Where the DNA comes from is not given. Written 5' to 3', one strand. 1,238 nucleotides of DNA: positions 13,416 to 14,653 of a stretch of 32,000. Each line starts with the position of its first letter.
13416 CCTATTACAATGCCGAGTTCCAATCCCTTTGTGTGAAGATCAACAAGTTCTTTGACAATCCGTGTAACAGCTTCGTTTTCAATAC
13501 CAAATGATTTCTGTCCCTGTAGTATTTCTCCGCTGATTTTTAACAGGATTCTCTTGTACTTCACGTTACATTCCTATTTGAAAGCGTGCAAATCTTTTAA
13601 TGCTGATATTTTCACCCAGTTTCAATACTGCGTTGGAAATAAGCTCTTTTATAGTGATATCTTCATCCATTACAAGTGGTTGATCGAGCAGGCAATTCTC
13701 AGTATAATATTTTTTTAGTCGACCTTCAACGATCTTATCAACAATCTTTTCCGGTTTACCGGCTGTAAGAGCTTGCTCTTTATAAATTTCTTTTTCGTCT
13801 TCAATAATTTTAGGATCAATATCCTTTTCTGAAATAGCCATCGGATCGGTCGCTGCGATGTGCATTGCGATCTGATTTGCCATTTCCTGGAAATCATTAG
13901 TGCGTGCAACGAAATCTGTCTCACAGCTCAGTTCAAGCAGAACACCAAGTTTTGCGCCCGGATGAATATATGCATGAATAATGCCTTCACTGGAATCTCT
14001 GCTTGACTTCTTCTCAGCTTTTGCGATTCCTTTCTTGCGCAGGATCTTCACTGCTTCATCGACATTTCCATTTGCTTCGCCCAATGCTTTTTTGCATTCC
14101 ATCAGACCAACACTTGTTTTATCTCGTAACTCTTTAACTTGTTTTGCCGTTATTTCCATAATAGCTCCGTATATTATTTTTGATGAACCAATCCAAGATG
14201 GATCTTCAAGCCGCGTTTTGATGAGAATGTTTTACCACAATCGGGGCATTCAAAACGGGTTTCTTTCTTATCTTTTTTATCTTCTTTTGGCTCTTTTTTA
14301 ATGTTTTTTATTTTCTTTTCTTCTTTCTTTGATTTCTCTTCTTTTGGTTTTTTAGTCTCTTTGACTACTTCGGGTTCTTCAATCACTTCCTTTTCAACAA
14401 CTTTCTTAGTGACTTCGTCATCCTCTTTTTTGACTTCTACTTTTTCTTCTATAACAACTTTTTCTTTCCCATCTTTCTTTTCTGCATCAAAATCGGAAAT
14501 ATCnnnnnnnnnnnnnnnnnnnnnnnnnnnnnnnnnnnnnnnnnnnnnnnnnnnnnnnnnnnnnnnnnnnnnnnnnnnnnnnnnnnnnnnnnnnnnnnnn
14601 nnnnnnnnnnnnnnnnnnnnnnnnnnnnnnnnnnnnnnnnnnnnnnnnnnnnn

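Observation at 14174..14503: Ribosomal protein S2 fused to a K/E-rich linker and a classical (eukaryote-type) C2H2 zinc finger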

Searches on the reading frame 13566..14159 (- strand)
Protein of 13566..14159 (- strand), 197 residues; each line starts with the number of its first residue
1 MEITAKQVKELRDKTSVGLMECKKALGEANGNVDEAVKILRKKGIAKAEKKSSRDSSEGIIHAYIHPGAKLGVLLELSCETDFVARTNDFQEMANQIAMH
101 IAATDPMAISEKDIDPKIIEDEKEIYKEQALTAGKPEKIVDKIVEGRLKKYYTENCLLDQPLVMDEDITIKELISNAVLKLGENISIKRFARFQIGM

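Call 31: search_protein_families(library=pfam, proteins=[window:13566-14159:-], max_evalue=0.00001)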
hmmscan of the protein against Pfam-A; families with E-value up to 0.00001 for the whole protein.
window:13566-14159:- (197 aa): 1 family
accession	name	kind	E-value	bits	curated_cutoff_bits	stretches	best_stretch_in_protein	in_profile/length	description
PF00889.24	EF_TS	-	8.5e-41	140.2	27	1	6-196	36-203/204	Elongation factor TS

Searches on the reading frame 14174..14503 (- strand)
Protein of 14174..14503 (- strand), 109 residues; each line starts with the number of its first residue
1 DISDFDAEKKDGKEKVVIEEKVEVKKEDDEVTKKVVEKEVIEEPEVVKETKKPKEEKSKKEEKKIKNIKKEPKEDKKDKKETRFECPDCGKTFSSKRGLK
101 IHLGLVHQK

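Call 3: search_protein_families(library=pfam, proteins=[window:14174-14503:-], max_evalue=1)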
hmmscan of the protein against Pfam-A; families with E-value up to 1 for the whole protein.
window:14174-14503:- (109 aa): 18 families
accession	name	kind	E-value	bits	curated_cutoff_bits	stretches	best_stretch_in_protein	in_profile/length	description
PF00096.32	zf-C2H2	-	2.3e-06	28.2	25.2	1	84-107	1-23/23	Zinc finger, C2H2 type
PF13894.12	zf-C2H2_4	-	1.4e-05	25.8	27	1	84-107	1-24/24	C2H2-type zinc finger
PF23612.1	zf-C2H2_ZN142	-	0.0041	17.4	27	1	84-109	1-26/27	ZN142 C2H2 zinc finger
PF23320.1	Zn_SUZ12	-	0.007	16.5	28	1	76-108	16-48/70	Polycomb protein SUZ12-like, Zn domain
PF12171.14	zf-C2H2_jaz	-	0.013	16.1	22.6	1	83-103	1-21/27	Zinc-finger double-stranded RNA-binding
PF16622.11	zf-C2H2_11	-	0.018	15.2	27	1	84-107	5-28/29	zinc-finger C2H2-type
PF13824.12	zf-Mss51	-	0.019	15.5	27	1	74-92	5-23/55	Zinc-finger of mitochondrial splicing suppressor 51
PF13465.12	zf-H2C2_2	-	0.02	15.7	40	1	80-95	11-26/26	Zinc-finger double domain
PF07754.17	HVO_2753_ZBP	-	0.022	15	33.2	1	79-92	12-25/46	Small zinc finger protein HVO_2753-like, Zn-binding pocket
PF23455.1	DUF7129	-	0.033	14.4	30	1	79-96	7-24/45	Domain of unknown function (DUF7129)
PF24166.1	DUF7410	-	0.038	14.4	27.5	1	86-107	1-22/22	Domain of unknown function (DUF7410)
PF25164.1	CoiA_N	-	0.044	13.8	26.3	1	73-100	6-34/50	Competence protein CoiA, N-terminal domain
PF12874.13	zf-met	-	0.063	14.1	21.2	1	84-103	1-20/25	Zinc-finger of C2H2 type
PF13912.12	zf-C2H2_6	-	0.083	13.4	25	1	83-95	1-13/27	C2H2-type zinc finger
PF24441.1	DUF7560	-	0.097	12.8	27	1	80-93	2-15/44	Family of unknown function (DUF7560)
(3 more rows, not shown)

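Call 4: search_protein_families(library=ncbifam, proteins=[window:14174-14503:-], max_evalue=1)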
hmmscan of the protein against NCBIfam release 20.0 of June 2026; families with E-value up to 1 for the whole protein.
window:14174-14503:- (109 aa): 9 families
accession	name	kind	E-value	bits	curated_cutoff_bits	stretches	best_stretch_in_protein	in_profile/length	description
NF050000.1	IS1_IS1595_Zn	domain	0.0029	18.1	28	1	78-95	16-33/34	IS1/IS1595 family N-terminal zinc-binding domain-containing protein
NF011481.0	PRK14890.1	equivalog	0.012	15.6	61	1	78-92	22-36/61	putative Zn-ribbon RNA-binding protein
NF041591.1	CxxC_VVA0879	subfamily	0.016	15.2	37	1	75-96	12-34/101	VVA0879 family protein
NF048018.1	IS256_N_4Cys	domain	0.017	15.8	27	1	79-93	17-31/31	transposase-like zinc-binding domain-containing protein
NF041909.1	HVO_2753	equivalog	0.056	13.3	80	1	79-93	22-36/59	HVO_2753 family zinc finger protein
NF006417.0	PRK08665.1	equivalog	0.097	10.9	961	1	46-99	692-747/759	vitamin B12-dependent ribonucleotide reductase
NF047875.1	5nuc_LPXTG_Strp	exception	0.11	10.9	1050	1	8-95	578-662/684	surface-anchored 5'-nucleotidase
NF038014.1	Chlamy_inclu_1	subfamily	0.31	11.3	200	1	13-81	33-102/238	inclusion-associated protein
NF005122.0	PRK06556.1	equivalog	0.75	7.4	859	1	18-92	866-940/960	vitamin B12-dependent ribonucleotide reductase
